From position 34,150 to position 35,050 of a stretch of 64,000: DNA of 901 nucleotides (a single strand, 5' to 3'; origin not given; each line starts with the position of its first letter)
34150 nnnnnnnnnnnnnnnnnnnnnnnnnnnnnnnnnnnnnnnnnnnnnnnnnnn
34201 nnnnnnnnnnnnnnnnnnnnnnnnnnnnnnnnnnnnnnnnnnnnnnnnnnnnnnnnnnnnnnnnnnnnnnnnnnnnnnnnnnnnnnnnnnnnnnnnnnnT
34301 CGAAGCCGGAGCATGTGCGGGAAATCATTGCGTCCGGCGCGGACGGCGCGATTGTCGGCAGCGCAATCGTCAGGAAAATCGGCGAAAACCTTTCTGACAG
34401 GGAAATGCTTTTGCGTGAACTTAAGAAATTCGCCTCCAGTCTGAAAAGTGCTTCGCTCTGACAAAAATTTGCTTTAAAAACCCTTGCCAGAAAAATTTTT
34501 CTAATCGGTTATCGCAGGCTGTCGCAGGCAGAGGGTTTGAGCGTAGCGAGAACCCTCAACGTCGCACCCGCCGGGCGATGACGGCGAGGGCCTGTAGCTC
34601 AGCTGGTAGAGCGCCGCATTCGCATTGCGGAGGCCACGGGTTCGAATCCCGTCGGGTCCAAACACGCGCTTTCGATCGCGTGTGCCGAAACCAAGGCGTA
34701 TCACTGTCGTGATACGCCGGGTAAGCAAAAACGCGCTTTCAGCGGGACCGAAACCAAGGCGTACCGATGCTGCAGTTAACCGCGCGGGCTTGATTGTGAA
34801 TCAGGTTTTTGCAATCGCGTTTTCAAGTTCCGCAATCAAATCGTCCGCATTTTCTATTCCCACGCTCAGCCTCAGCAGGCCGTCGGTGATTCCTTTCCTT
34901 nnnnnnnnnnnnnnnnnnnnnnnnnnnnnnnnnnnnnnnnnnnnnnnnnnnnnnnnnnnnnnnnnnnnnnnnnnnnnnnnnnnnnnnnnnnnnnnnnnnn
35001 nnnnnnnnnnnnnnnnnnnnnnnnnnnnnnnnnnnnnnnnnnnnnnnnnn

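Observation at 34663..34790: Conserved, covarying structured RNA module immediately downstream of tRNA genes (4-5 copies)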

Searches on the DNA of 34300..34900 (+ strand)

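Call 10: search_rna_families(source=window, start=34300, end=34900, threshold=evalue, max_evalue=10)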
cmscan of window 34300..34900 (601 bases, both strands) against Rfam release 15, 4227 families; matches with E-value up to 10: 12.
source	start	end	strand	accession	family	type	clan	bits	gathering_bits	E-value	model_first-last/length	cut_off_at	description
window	34588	34660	+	RF00005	tRNA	Gene; tRNA;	CL00001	70.9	29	1.6e-15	1-71/71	no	tRNA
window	34588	34661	-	RF04354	Plastid-ycf2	Cis-reg;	-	23.9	65.7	0.016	1-75/75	no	Plastid-ycf2 5UTR RNA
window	34588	34659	+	RF01684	mascRNA-menRNA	Gene;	-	20.8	42.5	0.12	1-56/56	no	MALAT1-associated small cytoplasmic RNA/MEN beta RNA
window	34636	34753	+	RF04321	tmRNA_permuted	Gene;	-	16.2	47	0.41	36-96/213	no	permuted transfer-messenger RNA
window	34570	34686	+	RF00017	Metazoa_SRP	Gene;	CL00003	15.9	70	0.064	1-299/299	no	Metazoan signal recognition particle RNA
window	34697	34722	+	RF01687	Acido-Lenti-1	Gene; sRNA;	-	14.8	37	0.92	1-46/46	no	Acido-Lenti-1 RNA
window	34517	34615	+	RF02553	YrlA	Gene; sRNA;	-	14.5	69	5.3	24-84/114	no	Y RNA-like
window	34448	34517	-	RF01611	ceN108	Gene; snRNA; snoRNA; CD-box;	-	14.1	50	7.1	1-70/70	no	Caenorhabditis snoRNA ceN108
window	34623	34652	-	RF04351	Plastid-psbl-rps4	Cis-reg;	-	13.7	68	7.2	9-47/53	no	Plastid-psbl-rps4 3UTR RNA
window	34732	34819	+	RF02207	WT1-AS_5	Gene; lncRNA;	-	13.6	80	1.1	1-79/79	no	WT1 antisense RNA conserved region 5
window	34787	34850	-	RF02120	FTX_2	Gene; lncRNA;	-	12.7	48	9.5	37-97/97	no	FTX transcript, XIST regulator conserved region 2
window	34695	34718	+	RF02867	ncS011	Gene; sRNA;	-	9.2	48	8.8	177-200/207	no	Burkholderia sRNA 11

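Call 31: build_rna_model(alignment_id=A2, structure=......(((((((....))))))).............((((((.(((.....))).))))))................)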
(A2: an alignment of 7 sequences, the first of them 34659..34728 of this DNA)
Model R1 built from alignment A2 (7 sequences, 78 columns); structure: as given.
model positions 74; base pairs 16; branch points 1; effective number of sequences 2.38; information 0.763 bits per position. Calibrated on 0.2 Mb of random sequence (short: E-values are rough).
structure used (alignment columns):
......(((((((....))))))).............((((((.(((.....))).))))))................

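Call 32: search_with_rna_model(model_id=R1, sources=[window, L001, L036, L037, L038, L039, L040, L048, L049, L050, L051, L052], max_evalue=10, filters=off)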
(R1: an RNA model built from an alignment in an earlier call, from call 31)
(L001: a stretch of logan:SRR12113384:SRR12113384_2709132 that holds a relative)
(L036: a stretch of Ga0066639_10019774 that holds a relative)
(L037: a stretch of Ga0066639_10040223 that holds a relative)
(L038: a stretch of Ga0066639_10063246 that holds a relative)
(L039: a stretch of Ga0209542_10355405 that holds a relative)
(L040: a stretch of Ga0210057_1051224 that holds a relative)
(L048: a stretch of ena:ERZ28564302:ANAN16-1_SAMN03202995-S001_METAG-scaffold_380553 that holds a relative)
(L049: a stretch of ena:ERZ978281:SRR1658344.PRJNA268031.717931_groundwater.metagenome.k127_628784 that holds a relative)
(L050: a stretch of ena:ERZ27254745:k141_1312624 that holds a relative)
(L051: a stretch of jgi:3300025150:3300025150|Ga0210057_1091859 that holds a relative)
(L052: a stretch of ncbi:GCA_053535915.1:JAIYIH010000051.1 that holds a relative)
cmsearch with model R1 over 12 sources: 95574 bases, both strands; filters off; matches with E-value up to 10: 53.
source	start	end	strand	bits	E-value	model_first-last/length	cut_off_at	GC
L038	1455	1528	+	87.9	2.1e-19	1-74/74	no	0.68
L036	3072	3145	+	87.7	2.4e-19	1-74/74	no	0.66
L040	2041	2114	-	87.7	2.4e-19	1-74/74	no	0.66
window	34659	34732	+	87.3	2.9e-19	1-74/74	no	0.54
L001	6113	6186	-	87.3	2.9e-19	1-74/74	no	0.54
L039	92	165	+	82.9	3.4e-18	1-74/74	no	0.61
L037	1776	1850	+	82.2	5.1e-18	1-74/74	no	0.57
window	52820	52894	+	81.2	8.8e-18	1-74/74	no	0.6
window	51734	51806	+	78.2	4.7e-17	1-74/74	no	0.55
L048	403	477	+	74.9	2.9e-16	1-74/74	no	0.48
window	51345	51416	+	45.1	4.6e-09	1-74/74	no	0.6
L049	1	63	+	44.5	6.4e-09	1-74/74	no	0.48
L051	346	424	+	38.6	1.7e-07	1-74/74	no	0.56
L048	1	68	+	30.8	1.3e-05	1-74/74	no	0.62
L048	339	401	+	30.5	1.5e-05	1-74/74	no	0.57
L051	752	818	+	24.6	0.00042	1-74/74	no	0.66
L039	128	151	-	18.1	0.015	37-60/74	no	0.75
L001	6127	6150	+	17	0.028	37-60/74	no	0.58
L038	1491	1514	-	16.5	0.037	37-60/74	no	0.75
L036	3108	3131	-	15.8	0.056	37-60/74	no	0.79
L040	2055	2078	+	15.8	0.056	37-60/74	no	0.79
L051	285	337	+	15.7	0.057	1-74/74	no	0.74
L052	2949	3020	-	13.1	0.25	1-74/74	no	0.53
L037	1812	1836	-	13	0.26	37-60/74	no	0.6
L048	440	462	-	11.5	0.6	38-59/74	no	0.48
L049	26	48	-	11.5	0.6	38-59/74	no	0.48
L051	388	410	-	11.4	0.64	37-60/74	no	0.52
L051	783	804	-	10.9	0.82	38-59/74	no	0.68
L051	1556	1580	+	10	1.4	36-60/74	no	0.48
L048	35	56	-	9.6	1.7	38-59/74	no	0.55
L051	1919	1962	+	8.7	2.8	1-74/74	no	0.73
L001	6050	6107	-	8.2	3.7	1-74/74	no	0.59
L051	1557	1581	-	7.7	5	36-60/74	no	0.48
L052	4233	4287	-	7.5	5.4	1-74/74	no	0.2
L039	900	959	-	7.1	6.9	1-74/74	no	0.48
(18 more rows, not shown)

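Call 55: search_with_rna_model(model_id=R1, sources=[window, L036, L037, L038, L039, L048, L049, L051], max_evalue=0.001, make_alignment=true, show_alignments=0)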
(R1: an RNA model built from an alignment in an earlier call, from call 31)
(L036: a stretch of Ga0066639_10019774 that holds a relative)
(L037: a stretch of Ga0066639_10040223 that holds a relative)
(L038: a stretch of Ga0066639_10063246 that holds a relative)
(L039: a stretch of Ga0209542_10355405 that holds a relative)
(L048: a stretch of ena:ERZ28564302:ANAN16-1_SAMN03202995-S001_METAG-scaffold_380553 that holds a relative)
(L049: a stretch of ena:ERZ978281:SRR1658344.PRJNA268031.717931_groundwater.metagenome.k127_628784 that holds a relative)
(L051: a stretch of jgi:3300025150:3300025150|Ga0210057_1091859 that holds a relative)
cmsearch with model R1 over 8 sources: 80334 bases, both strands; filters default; matches with E-value up to 0.001: 13.
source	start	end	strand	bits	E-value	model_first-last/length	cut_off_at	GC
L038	1455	1528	+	87.9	1.8e-19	1-74/74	no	0.68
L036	3072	3145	+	87.7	2e-19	1-74/74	no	0.66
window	34659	34732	+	87.3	2.4e-19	1-74/74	no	0.54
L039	92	165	+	82.9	2.8e-18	1-74/74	no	0.61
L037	1776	1850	+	82.2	4.2e-18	1-74/74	no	0.57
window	52820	52894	+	81.2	7.3e-18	1-74/74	no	0.6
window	51734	51806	+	78.2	4e-17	1-74/74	no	0.55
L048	403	477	+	74.9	2.5e-16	1-74/74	no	0.48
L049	1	63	+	57.5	3.8e-12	13-74/74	5'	0.48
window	51345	51416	+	45.1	3.8e-09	1-74/74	no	0.6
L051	346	424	+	38.6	1.4e-07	1-74/74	no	0.56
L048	1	68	+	30.8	1.1e-05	1-74/74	no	0.62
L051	752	818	+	24.6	0.00035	1-74/74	no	0.66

Alignment A6: 13 matches aligned to the model, 91 columns, each read 5' to 3' on its own strand. Consensus structure (alignment columns), stored with it:
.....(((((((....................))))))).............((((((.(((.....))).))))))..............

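Call 86: search_with_rna_model(model_id=R1, sources=[L055, L056, L057, L058], max_evalue=1, filters=off)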
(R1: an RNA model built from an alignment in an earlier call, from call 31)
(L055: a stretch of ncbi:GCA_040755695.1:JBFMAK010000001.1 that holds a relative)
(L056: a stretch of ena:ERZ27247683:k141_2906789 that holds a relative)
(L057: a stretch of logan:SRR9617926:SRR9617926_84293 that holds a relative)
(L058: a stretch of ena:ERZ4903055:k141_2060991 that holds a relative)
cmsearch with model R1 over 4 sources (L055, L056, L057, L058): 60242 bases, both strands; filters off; matches with E-value up to 1: 0.
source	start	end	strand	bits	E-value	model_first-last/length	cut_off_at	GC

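Call 93: build_rna_model(alignment_id=A6)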
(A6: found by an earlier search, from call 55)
Model R2 built from alignment A6 (13 sequences, 91 columns); structure: stored with the alignment.
model positions 74; base pairs 16; branch points 1; effective number of sequences 3.93; information 0.763 bits per position. Calibrated on 0.2 Mb of random sequence (short: E-values are rough).
structure used (alignment columns):
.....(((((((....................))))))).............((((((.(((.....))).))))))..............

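Call 94: search_with_rna_model(model_id=R2, sources=[window, L036, L037, L038, L039, L048, L051, L058], max_evalue=1, filters=off)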
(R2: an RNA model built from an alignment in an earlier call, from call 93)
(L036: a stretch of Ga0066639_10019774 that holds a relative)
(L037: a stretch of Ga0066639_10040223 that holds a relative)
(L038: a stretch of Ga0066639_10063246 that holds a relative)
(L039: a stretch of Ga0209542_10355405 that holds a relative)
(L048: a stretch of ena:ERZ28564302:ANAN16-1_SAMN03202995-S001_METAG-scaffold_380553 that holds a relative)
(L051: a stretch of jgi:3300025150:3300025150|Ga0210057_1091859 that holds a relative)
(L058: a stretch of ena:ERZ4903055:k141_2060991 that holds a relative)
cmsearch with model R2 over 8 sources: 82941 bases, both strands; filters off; matches with E-value up to 1: 32.
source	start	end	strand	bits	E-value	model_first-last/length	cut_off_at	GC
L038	1455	1528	+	86.2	6.5e-18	1-74/74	no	0.68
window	34659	34732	+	85.2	1.1e-17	1-74/74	no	0.54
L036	3072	3145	+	83.7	2.4e-17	1-74/74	no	0.66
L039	92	165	+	83.4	2.9e-17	1-74/74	no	0.61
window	52820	52894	+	82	6.1e-17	1-74/74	no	0.6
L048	403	477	+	81.1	9.8e-17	1-74/74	no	0.48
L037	1776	1850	+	79.3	2.5e-16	1-74/74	no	0.57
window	51734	51806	+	77.5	6.4e-16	1-74/74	no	0.55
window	51345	51416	+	62.7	1.6e-12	1-74/74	no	0.6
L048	1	68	+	54.8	1e-10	1-74/74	no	0.62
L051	346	424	+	51.6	5.4e-10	1-74/74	no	0.56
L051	752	818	+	47.7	4.2e-09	1-74/74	no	0.66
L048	344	401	+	32.1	1.6e-05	6-65/74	no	0.55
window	15943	16013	+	28.6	0.0001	1-74/74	no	0.59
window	52856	52880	-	18.4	0.021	37-60/74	no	0.52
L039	128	151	-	17.4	0.037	37-60/74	no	0.75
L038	1491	1514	-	16.5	0.06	37-60/74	no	0.75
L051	285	337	+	16.4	0.062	1-74/74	no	0.74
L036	3108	3131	-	15.4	0.11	37-60/74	no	0.79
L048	440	462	-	13.8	0.24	38-59/74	no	0.48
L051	388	410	-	13.7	0.26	37-60/74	no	0.52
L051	1535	1591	+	13.7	0.26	1-74/74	no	0.54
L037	1812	1836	-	13.6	0.27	37-60/74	no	0.6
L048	35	56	-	13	0.36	38-59/74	no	0.55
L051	1546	1616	-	11.3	0.9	1-74/74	no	0.55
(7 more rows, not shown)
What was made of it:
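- Checked: A sixth, variant copy lies at 15943-16013, away from any tRNA (calls 32, 94).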
